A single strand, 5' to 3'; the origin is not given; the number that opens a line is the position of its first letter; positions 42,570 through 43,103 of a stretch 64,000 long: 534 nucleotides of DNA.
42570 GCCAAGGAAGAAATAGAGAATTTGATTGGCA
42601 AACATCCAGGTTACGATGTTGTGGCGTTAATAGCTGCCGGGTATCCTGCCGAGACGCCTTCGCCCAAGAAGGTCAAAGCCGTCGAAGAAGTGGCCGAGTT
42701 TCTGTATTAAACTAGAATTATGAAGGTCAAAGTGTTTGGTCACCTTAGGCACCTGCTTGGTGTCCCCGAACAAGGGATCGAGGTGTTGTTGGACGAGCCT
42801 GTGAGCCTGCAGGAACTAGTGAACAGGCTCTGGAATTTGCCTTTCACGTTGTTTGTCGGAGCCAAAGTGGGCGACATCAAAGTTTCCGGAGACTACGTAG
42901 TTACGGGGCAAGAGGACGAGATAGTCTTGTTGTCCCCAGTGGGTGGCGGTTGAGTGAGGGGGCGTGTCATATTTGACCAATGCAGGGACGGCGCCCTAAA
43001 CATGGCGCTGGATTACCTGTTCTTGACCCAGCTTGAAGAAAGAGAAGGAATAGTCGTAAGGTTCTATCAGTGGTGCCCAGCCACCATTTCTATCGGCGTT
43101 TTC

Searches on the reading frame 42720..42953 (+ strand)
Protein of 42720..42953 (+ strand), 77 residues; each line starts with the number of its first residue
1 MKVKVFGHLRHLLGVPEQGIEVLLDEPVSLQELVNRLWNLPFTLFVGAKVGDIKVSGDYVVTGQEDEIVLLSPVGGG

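Call 3: search_protein_families(library=pfam, proteins=[window:42720-42953:+], max_evalue=0.1)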
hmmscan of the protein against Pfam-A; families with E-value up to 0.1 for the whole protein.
window:42720-42953:+ (77 aa): 2 families
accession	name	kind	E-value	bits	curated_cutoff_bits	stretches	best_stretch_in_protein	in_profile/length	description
PF02597.26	ThiS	-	0.0018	19.2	22.5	1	3-77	1-76/76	ThiS family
PF21698.3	Spo16_C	-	0.013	15.6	27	1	11-36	17-42/43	Spo16 protein, C-terminal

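Call 4: search_protein_families(library=ncbifam, proteins=[window:42720-42953:+], max_evalue=0.1)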
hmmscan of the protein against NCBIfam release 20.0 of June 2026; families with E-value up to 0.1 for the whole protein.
window:42720-42953:+ (77 aa): 1 family
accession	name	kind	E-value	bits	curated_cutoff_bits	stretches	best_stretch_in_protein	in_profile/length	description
TIGR01687.1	moaD_arch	subfamily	0.043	14.3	49.5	0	2-77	2-88/88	MoaD family protein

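Call 5: search_solved_structures(query=window:42720-42953:+, max_evalue=10, show_alignments=3)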
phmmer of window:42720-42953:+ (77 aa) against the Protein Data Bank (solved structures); distinct sequences matched with E-value up to 10: 5.
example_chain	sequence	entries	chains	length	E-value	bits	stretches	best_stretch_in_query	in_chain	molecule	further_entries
7cq3_B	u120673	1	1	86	0.73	13.5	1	2-42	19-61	SLX4 isoform 1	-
2l52_A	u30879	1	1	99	0.96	13.1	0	1-31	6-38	METHANOSARCINA ACETIVORANS SAMP1 HOMOLOG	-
2bhp_A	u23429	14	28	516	1.3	12.7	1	36-70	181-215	1-PYRROLINE-5-CARBOXYLATE DEHYDROGENASE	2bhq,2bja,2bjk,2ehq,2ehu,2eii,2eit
7cq2_C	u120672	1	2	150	1.6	12.3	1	2-42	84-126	SLX4 isoform 1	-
7cq4_B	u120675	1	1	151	1.7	12.3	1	2-42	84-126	SLX4 isoform 1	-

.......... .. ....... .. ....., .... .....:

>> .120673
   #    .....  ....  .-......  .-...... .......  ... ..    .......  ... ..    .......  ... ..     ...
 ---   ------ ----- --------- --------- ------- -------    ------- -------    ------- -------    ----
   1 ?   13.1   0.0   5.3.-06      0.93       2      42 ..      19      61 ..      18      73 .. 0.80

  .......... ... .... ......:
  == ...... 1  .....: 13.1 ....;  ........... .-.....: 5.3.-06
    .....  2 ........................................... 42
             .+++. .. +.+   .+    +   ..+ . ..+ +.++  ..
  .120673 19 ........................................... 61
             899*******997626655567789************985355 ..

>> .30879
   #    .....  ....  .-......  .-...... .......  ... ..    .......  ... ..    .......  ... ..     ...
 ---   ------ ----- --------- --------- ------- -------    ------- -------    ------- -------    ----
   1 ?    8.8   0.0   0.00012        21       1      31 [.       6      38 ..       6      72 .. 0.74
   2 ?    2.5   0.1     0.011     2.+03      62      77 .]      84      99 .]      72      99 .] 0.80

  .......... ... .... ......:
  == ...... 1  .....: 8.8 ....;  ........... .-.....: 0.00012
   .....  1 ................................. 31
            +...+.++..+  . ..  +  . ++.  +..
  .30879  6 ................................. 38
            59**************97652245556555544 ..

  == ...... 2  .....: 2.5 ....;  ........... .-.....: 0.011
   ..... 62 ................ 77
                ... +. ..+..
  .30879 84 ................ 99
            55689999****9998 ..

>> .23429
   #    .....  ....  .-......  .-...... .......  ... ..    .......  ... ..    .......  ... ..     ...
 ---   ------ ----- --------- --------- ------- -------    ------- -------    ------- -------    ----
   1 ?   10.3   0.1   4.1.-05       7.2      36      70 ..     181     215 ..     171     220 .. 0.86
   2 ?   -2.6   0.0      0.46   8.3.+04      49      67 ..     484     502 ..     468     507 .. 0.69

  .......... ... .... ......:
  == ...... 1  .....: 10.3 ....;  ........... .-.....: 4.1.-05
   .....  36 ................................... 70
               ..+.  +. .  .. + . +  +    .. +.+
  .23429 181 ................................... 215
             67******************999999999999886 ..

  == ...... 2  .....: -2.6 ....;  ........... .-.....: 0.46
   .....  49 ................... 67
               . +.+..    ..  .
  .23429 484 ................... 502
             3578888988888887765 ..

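Call 8: find_homologous_proteins(query=window:42720-42953:+, max_evalue=0.001)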
Query window:42720-42953:+ (77 aa): 1 proteins with E <= 0.001 among 3 candidates.
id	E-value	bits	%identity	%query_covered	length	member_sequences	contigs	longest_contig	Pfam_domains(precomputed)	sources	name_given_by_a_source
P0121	7.1e-43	161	100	100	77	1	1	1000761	-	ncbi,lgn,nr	ncbi:hypothetical protein HPY42_02095 [Coprothermobacteraceae bacterium]|nr:hypothetical protein [Co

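Call 15: find_homologous_proteins(query=A1, max_evalue=0.01)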
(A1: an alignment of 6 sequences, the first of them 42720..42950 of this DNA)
Query A1 (6 sequences) (77 aa, profile of the alignment): 12 proteins with E <= 0.01 among 266 candidates.
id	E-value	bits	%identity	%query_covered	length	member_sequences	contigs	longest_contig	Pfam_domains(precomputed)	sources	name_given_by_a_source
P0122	1.6e-40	154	64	97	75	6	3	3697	-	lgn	-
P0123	9.0e-39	149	57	100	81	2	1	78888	-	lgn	-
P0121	2.2e-38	148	100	100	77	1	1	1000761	-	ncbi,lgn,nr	ncbi:hypothetical protein HPY42_02095 [Coprothermobacteraceae bacterium]|nr:hypothetical protein [Co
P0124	4.6e-38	147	57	100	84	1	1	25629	-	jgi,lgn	jgi:hypothetical protein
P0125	4.8e-37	143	65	94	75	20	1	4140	-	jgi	-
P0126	4.9e-37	143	65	97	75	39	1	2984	-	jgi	-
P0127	6.0e-35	137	61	97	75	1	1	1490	-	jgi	-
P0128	2.5e-32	128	63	94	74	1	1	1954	-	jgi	-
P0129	2.2e-31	125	60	97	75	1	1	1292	-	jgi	-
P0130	5.2e-21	92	57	64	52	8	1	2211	-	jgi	-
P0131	5.0e-19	86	57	64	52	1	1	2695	-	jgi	-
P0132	2.7e-3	35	78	30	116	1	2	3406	PF21948.2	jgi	-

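Call 20: search_protein_families(library=pfam, alignment_id=A3, max_evalue=1)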
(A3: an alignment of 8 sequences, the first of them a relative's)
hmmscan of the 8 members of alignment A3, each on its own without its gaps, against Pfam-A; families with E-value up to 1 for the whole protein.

A. member 1, P0121 (77 aa): 2 families
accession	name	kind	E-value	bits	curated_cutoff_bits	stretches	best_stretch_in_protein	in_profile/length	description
PF02597.26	ThiS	-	0.0018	19.2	22.5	1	3-77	1-76/76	ThiS family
PF21698.3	Spo16_C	-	0.013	15.6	27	1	11-36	17-42/43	Spo16 protein, C-terminal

B. families by the number of members that match (of 8 scanned): 2 families
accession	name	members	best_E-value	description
PF02597.26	ThiS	1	0.0018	ThiS family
PF21698.3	Spo16_C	1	0.013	Spo16 protein, C-terminal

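Call 24: predict_structure(alignment_id=A3)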
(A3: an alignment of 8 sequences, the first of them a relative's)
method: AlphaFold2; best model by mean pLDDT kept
length: 77 residues; sequences in the alignment: 8
mean_pLDDT: 82.9   pTM: 0.72
mean pLDDT of the five models: 82.9, 80.0, 79.9, 45.2, 43.6
residues with pLDDT >= 90: 25; 70-90: 41; 50-70: 8; < 50: 3
segments of 3 or more residues with pLDDT < 50: 75-77
pLDDT, mean of each block of 10 residues (from residue 1): 76 73 90 90 89 92 89 57
secondary structure, 60 per line:
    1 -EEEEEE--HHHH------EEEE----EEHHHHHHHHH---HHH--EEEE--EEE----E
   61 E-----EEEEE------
elements in order: E2-7 H10-13 E20-23 H30-38 E47-50 E53-55 E67-71

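Call 29: fold_search(model_id=the predicted structure, library=pdb)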
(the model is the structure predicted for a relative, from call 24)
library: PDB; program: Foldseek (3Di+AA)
matches with E <= 10: 682; with E <= 0.001: 0
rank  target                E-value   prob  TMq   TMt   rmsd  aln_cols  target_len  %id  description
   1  2q5w_D                1.7e-03  1.00  0.64  0.64   4.5        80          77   19  The X-ray Crystal Structure of Molybdopterin Synthase from Staphylococcus aureus (released 2008-02-19)
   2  5mpo_B                2.5e-03  1.00  0.64  0.60   3.8        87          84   20  Crystal structure of human molybdopterin synthase complex (released 2016-12-28)
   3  5mpo_A                4.0e-03  1.00  0.68  0.64   3.9        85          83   18  Crystal structure of human molybdopterin synthase complex (released 2016-12-28)
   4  3po0                  5.2e-03  1.00  0.60  0.54   3.9        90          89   20  Crystal structure of SAMP1 from Haloferax volcanii (released 2011-03-30)
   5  1vjk                  1.1e-02  1.00  0.62  0.56   3.7        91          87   25  Putative molybdopterin converting factor, subunit 1 from Pyrococcus furiosus, Pfu-562899-001 (released 2004-08-10)
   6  2knb_MODEL_1_A        1.1e-02  1.00  0.58  0.59   3.0        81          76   15  Solution NMR structure of the parkin Ubl domain in complex with the endophilin-A1 SH3 domain (released 2009-12-22)
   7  1zgu_MODEL_1_B        1.1e-02  1.00  0.61  0.62   3.4        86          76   10  Solution structure of the human Mms2-Ubiquitin complex (released 2006-04-04)
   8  5ztb_E                1.3e-02  1.00  0.58  0.66   3.2        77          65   19  Structure of Sulfurtransferase (released 2019-06-12)
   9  2g1e_MODEL_1_A        1.3e-02  0.97  0.51  0.46   4.2        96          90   22  Solution Structure of TA0895 (released 2006-12-26)
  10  2gbk_C                1.5e-02  0.99  0.61  0.57   4.8        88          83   14  Crystal Structure of the 9-10 MoaD Insertion Mutant of Ubiquitin (released 2006-05-16)
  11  1ogw                  1.9e-02  0.99  0.61  0.62   3.4        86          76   10  Synthetic Ubiquitin with fluoro-Leu at 50 and 67 (released 2003-05-30)
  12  5w46_B                2.0e-02  0.99  0.58  0.59   3.7        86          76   12  Structure of S65D Phosphomimetic Ubiquitin Refined at 1.2 Angstroms Resolution (released 2017-07-05)
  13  5gha_H                2.2e-02  1.00  0.61  0.71   3.0        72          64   21  Sulfur Transferase TtuA in complex with Sulfur Carrier TtuB (released 2017-05-03)
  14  1fm0_D                2.3e-02  0.99  0.64  0.62   3.7        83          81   29  MOLYBDOPTERIN SYNTHASE (MOAD/MOAE) (released 2001-01-17)
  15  3hvz_A                2.6e-02  1.00  0.58  0.67   3.3        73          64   22  Crystal Structure of the TGS domain of the CLOLEP_03100 protein from Clostridium leptum, Northeast Structural Genomics (released 2009-06-23)
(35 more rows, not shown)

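Call 30: search_protein_representatives(alignment_id=A3)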
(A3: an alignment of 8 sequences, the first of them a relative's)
Query: 8 sequences, 75 profile positions. Proteins with E-value up to 0.001 (for the whole library): 5; up to 1e-10: 2; up to 1e-30: 1. The best 5 are listed.
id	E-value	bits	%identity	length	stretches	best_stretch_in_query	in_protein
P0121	5.1e-37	141.6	-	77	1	1-75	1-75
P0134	1.5e-12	63.1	-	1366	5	18-64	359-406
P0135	7.0e-08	48.2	-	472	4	48-74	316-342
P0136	3.8e-06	42.6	-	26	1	50-75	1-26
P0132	6.4e-05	38.7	-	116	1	50-74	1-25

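Call 52: find_encoding_contigs(protein=P0132, flank=3000, max_places=3)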
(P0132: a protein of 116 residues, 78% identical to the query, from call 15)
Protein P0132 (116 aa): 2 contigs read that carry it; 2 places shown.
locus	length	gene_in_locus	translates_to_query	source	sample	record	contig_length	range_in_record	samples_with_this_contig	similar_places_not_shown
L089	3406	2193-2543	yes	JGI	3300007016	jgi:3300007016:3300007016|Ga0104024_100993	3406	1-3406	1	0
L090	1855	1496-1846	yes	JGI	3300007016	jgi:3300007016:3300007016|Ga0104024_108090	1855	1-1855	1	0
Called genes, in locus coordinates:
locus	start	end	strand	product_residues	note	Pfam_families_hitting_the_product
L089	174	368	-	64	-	-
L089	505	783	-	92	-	-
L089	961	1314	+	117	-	-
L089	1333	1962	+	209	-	PF14512:TM1586_NiRdase (faint), PF00881:Nitroreductase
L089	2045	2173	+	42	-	-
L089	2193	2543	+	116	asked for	PF21948:LplA-B_cat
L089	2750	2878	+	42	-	-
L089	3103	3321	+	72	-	PF04199:Cyclase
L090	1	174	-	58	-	?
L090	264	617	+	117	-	-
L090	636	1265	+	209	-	PF14512:TM1586_NiRdase (faint), PF00881:Nitroreductase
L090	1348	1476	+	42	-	-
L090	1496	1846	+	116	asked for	PF21948:LplA-B_cat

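Call 53: find_encoding_contigs(protein=P0125, flank=3000, max_places=3)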
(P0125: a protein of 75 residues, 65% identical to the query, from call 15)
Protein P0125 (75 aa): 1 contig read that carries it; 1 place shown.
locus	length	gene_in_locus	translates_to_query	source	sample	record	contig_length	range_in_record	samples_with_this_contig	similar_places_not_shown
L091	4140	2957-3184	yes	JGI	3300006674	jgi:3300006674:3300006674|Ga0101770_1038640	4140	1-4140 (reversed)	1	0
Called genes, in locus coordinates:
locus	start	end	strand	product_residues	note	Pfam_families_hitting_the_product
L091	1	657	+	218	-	?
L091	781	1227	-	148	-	PF22381:Staph_reg_Sar_Rot (weak), PF12802:MarR_2 (weak), PF01047:MarR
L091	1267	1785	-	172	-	PF14512:TM1586_NiRdase (faint), PF00881:Nitroreductase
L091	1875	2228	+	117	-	-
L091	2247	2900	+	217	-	PF14512:TM1586_NiRdase (faint), PF00881:Nitroreductase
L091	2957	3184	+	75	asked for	-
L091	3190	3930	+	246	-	PF21948:LplA-B_cat, PF03099:BPL_LplA_LipB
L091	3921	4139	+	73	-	?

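Call 56: search_solved_structures(query=A3, max_evalue=10, show_alignments=3)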
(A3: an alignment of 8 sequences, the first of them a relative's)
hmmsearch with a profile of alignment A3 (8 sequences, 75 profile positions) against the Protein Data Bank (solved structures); distinct sequences matched with E-value up to 10: 2.
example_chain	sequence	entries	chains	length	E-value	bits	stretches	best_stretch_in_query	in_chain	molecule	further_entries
2bhp_A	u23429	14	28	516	1.2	12.1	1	33-70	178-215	1-PYRROLINE-5-CARBOXYLATE DEHYDROGENASE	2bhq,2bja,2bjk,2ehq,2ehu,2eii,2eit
1uzb_A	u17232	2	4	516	1.3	12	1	33-70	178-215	1-PYRROLINE-5-CARBOXYLATE DEHYDROGENASE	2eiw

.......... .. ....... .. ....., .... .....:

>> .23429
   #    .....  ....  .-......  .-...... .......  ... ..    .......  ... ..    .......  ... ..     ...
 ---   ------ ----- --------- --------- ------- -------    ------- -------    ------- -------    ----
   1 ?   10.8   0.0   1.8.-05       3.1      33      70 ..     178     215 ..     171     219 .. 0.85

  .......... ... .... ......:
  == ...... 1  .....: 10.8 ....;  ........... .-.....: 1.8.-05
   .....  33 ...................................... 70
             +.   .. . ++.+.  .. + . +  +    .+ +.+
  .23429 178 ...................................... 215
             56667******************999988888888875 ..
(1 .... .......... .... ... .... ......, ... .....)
